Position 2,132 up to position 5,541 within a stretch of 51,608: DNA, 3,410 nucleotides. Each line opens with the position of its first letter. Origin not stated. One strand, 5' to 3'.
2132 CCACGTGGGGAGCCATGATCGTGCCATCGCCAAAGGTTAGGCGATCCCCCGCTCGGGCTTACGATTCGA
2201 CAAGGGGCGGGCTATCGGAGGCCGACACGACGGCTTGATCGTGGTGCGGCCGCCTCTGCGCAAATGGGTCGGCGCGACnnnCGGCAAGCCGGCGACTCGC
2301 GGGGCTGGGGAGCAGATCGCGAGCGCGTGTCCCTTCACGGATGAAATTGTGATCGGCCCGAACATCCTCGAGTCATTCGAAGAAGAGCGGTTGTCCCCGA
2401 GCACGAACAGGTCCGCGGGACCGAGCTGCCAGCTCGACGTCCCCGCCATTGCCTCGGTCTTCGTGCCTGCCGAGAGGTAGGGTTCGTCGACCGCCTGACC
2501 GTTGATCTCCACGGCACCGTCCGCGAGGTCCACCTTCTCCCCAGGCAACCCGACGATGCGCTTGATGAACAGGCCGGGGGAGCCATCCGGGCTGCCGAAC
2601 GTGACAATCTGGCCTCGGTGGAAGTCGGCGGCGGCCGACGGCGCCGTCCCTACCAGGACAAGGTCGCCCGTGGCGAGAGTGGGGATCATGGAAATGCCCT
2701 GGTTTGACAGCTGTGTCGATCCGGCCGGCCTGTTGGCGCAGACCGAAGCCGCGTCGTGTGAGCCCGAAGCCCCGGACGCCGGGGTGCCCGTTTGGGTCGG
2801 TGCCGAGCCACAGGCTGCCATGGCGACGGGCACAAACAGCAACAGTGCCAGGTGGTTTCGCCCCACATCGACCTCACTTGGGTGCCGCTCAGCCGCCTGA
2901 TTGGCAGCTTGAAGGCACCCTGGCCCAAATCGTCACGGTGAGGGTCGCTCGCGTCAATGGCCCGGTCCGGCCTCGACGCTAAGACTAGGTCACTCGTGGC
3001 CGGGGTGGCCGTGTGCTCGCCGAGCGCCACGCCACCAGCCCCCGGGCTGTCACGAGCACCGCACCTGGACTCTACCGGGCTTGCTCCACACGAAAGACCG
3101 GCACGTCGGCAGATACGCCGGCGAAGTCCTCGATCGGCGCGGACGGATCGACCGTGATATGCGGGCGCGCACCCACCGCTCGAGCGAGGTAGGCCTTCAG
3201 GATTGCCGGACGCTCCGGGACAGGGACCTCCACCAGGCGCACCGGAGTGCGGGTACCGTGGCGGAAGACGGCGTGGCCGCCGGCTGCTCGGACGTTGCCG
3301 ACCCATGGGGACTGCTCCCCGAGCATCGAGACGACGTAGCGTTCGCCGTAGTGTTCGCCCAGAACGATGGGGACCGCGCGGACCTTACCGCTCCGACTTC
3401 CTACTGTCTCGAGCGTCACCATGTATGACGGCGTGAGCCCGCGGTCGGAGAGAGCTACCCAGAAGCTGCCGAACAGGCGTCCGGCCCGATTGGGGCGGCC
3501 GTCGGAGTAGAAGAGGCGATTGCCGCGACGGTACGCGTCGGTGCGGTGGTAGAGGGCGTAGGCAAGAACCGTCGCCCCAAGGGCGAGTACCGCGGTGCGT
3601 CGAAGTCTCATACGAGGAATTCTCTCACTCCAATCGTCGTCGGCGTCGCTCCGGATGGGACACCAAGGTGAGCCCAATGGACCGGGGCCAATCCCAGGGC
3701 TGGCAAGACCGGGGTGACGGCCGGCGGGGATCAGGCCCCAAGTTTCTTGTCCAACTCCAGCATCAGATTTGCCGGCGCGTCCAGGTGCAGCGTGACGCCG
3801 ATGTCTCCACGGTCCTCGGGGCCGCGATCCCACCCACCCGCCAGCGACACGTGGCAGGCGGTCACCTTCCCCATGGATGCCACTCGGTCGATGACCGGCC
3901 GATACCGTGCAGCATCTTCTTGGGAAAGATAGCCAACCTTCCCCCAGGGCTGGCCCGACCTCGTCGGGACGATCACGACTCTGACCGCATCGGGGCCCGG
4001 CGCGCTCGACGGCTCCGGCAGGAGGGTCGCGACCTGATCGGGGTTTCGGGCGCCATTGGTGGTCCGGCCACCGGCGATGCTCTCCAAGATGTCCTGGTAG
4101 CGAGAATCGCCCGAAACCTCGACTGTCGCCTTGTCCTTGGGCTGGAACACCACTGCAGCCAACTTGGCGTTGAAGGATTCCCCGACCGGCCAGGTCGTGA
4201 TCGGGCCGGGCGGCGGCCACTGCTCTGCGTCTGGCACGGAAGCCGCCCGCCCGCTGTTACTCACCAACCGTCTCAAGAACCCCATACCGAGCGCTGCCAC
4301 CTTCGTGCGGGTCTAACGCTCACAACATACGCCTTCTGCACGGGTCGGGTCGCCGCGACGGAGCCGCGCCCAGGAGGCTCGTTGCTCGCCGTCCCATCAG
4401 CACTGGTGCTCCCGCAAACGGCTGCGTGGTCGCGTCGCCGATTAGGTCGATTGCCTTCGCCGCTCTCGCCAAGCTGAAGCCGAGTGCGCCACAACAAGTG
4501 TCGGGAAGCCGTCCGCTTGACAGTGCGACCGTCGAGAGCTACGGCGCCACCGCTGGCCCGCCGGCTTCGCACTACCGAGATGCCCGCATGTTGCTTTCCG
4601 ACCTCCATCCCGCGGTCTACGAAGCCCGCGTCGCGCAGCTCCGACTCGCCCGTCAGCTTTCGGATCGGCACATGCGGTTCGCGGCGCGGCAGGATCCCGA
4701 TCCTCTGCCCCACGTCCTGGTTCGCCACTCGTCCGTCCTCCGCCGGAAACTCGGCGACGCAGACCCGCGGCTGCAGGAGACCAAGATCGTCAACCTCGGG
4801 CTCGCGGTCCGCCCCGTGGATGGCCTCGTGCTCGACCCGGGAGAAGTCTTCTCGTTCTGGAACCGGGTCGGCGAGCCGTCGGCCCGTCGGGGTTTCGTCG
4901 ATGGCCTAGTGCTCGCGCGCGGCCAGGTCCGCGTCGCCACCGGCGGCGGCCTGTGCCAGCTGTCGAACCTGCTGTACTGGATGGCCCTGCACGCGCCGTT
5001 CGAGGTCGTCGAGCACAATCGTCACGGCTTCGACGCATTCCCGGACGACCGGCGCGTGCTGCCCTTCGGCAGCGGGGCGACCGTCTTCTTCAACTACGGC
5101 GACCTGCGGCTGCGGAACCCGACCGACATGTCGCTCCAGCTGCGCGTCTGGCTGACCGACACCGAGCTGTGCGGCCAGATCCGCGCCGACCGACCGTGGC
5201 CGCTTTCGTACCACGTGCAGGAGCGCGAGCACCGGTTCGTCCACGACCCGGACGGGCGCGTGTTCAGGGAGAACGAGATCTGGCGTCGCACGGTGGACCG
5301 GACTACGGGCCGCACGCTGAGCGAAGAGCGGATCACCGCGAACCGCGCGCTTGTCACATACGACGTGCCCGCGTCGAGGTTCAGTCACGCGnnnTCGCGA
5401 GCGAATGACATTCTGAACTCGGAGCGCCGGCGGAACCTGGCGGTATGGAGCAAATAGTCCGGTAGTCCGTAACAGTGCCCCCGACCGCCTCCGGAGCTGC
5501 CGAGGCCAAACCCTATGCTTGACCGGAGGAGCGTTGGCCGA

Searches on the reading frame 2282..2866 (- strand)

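Call 52: search_protein_families(library=pfam, proteins=[window:2282-2866:-], max_evalue=0.0001)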
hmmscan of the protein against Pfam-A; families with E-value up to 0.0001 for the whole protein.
window:2282-2866:- (195 aa): 1 family
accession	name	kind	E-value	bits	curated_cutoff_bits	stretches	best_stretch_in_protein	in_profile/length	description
PF10502.14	Peptidase_S26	-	1.3e-31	110.2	22.9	1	54-183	27-165/168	Signal peptidase, peptidase S26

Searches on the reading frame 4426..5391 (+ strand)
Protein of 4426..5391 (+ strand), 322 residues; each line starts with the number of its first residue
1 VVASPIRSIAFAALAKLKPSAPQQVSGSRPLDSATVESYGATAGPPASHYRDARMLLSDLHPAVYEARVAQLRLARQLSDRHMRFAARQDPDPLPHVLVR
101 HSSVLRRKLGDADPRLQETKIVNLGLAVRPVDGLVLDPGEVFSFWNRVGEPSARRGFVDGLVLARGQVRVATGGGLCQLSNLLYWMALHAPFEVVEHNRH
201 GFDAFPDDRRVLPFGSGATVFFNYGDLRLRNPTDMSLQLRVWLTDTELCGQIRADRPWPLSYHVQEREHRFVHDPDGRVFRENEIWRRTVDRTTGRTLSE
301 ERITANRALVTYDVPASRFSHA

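Call 52: search_protein_families(library=pfam, proteins=[window:4426-5391:+], max_evalue=0.0001)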
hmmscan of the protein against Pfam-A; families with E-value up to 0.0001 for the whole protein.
window:4426-5391:+ (322 aa): 1 family
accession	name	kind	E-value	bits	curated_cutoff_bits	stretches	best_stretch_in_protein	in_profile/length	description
PF04294.18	VanW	-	8.2e-37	126.1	27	1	120-252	2-129/130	VanW like protein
